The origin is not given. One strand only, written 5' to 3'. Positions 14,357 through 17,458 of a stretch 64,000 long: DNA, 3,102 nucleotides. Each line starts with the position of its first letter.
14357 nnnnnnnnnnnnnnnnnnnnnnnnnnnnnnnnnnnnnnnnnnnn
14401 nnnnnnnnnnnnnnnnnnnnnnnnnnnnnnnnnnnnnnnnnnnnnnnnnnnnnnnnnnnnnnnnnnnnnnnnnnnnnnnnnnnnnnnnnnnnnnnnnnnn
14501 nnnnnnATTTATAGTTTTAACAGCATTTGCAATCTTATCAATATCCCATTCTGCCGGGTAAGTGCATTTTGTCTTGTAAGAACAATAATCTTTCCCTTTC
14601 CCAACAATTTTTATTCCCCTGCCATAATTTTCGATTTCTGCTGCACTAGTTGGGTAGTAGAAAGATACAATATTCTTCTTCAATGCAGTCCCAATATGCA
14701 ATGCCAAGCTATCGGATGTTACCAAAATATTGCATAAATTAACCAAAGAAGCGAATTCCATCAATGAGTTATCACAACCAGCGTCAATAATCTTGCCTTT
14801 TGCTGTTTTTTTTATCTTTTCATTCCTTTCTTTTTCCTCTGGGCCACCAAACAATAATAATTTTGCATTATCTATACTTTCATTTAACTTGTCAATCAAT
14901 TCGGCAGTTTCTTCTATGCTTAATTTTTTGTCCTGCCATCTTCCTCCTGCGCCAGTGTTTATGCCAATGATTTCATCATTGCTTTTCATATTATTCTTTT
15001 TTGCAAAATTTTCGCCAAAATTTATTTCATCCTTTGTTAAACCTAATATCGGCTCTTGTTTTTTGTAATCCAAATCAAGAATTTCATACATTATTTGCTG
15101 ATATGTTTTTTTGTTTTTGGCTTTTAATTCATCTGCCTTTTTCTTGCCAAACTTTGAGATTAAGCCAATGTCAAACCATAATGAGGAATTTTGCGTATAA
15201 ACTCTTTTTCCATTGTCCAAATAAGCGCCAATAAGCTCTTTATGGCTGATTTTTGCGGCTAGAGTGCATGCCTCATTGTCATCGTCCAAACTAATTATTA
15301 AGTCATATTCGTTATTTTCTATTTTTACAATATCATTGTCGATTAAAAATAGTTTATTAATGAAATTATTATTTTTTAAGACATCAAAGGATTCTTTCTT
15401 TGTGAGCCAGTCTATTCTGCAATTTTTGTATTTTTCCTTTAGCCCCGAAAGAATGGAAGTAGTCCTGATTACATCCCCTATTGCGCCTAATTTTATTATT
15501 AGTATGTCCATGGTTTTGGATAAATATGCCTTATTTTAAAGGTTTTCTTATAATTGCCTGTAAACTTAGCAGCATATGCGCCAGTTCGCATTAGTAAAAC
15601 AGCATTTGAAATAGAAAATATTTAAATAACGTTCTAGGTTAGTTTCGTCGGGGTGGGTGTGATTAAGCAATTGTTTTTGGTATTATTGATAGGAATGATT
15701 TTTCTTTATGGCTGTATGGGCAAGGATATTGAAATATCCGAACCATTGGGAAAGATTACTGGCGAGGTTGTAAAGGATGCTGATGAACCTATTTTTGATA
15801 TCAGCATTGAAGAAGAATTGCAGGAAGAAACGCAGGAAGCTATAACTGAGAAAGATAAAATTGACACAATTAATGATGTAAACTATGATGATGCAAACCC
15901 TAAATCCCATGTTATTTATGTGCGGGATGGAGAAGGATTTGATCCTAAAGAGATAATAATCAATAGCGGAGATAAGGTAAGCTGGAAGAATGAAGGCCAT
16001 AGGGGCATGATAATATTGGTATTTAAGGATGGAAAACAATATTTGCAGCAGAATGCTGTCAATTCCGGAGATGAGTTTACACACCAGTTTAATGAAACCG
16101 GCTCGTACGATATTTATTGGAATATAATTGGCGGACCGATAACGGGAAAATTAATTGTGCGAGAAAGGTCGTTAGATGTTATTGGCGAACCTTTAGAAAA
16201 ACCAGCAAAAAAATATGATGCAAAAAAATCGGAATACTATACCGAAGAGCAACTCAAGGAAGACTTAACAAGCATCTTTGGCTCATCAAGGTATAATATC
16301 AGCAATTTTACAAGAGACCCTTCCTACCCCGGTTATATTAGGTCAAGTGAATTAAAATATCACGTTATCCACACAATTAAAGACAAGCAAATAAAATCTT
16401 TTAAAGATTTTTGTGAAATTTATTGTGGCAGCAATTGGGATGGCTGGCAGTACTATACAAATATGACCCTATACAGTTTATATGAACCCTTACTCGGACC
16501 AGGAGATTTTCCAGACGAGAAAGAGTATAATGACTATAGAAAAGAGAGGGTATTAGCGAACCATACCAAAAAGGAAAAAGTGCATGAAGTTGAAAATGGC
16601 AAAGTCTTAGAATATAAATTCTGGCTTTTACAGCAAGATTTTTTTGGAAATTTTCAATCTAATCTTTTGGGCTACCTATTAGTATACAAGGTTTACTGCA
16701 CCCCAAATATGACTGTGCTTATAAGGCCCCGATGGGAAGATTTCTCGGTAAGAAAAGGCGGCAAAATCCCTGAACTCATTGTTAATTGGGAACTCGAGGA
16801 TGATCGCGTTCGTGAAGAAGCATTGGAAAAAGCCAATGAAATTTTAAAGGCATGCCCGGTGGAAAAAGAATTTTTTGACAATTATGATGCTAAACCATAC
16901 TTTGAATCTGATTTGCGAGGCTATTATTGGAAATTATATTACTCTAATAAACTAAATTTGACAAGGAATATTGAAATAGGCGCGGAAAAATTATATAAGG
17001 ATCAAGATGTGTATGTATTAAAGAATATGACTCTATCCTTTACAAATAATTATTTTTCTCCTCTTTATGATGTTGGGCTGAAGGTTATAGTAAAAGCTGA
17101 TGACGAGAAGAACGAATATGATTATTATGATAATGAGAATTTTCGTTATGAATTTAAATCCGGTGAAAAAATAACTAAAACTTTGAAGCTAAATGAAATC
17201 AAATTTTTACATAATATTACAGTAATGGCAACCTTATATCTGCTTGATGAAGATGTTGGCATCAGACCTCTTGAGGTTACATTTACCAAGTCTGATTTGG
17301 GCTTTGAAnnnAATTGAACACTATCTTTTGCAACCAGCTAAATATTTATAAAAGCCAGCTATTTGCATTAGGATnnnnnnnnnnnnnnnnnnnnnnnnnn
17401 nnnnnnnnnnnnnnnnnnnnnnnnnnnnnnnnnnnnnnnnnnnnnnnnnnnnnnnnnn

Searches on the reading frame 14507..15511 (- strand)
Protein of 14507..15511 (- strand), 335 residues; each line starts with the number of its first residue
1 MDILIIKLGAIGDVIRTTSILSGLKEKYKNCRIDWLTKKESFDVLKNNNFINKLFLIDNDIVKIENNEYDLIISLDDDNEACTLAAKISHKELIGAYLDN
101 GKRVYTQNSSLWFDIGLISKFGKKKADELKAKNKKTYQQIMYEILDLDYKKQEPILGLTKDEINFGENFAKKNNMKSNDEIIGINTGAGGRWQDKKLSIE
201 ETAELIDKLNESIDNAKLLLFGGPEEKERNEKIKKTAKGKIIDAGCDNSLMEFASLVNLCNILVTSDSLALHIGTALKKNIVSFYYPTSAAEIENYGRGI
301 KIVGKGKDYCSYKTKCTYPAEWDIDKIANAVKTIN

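Call 5: search_protein_families(library=pfam, proteins=[window:14507-15511:-], max_evalue=1)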
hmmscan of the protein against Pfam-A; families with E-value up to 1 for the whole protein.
window:14507-15511:- (335 aa): 4 families
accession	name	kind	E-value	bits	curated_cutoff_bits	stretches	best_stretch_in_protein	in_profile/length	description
PF01075.23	Glyco_transf_9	-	6.1e-17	62.2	22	1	64-315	8-238/247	Glycosyltransferase family 9 (heptosyltransferase)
PF22761.1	NrS1-1_pol-like_head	-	0.0074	16.9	27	1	104-146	11-52/88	NrS-1 polymerase-like head domain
PF16803.11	DRE2_N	-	0.026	15.2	23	1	53-109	32-92/130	Fe-S cluster assembly protein DRE2 N-terminus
PF08351.18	TmcA_N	-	0.12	12.7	22.7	1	106-161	47-99/178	tRNA(Met) cytidine acetyltransferase TmcA, N-terminal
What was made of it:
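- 14504..15511 (-): Context: GT9-family glycosyltransferase, conserved upstream of LA and divergent from it. Glyco_transf_9 E 6e-17 (call 5).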

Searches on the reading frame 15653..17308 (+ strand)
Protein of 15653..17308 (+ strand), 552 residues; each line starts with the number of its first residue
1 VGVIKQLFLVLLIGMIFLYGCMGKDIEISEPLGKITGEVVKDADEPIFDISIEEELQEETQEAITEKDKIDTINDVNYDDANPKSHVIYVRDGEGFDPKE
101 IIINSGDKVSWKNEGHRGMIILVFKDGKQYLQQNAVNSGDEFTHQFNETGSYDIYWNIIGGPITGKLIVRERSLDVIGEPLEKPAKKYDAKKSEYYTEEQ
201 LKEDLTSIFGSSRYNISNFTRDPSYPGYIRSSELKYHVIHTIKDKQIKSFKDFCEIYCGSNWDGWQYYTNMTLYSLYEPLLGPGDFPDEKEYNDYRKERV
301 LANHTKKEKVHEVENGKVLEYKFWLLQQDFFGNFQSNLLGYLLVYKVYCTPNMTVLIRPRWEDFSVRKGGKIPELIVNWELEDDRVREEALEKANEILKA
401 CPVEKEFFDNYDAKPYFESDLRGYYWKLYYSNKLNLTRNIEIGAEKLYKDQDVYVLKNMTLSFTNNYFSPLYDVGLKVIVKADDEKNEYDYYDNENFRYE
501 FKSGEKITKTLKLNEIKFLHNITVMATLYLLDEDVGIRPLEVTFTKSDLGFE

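Call 5: search_protein_families(library=pfam, proteins=[window:15653-17308:+], max_evalue=1)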
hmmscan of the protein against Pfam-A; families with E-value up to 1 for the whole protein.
window:15653-17308:+ (552 aa): 2 families
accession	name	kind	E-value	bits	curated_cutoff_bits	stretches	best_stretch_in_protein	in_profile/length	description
PF00127.26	Copper-bind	-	0.054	14.4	21.2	1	96-154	14-82/99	Copper binding proteins, plastocyanin/azurin family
PF21433.2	M3K_C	-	0.081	13.8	27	0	430-481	16-67/105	Mevalonate-3-kinase, C-terminal domain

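Call 8: search_protein_families(library=ncbifam, proteins=[window:15653-17308:+], max_evalue=1)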
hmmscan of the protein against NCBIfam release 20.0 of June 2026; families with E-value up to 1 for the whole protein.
window:15653-17308:+ (552 aa): 2 families
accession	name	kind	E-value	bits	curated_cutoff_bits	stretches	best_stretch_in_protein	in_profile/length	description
TIGR03102.1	halo_cynanin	subfamily_domain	0.0062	16.6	93.8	1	94-152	37-96/115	halocyanin domain-containing protein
TIGR02656.1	cyanin_plasto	equivalog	0.049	14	87.85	1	95-156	13-84/99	plastocyanin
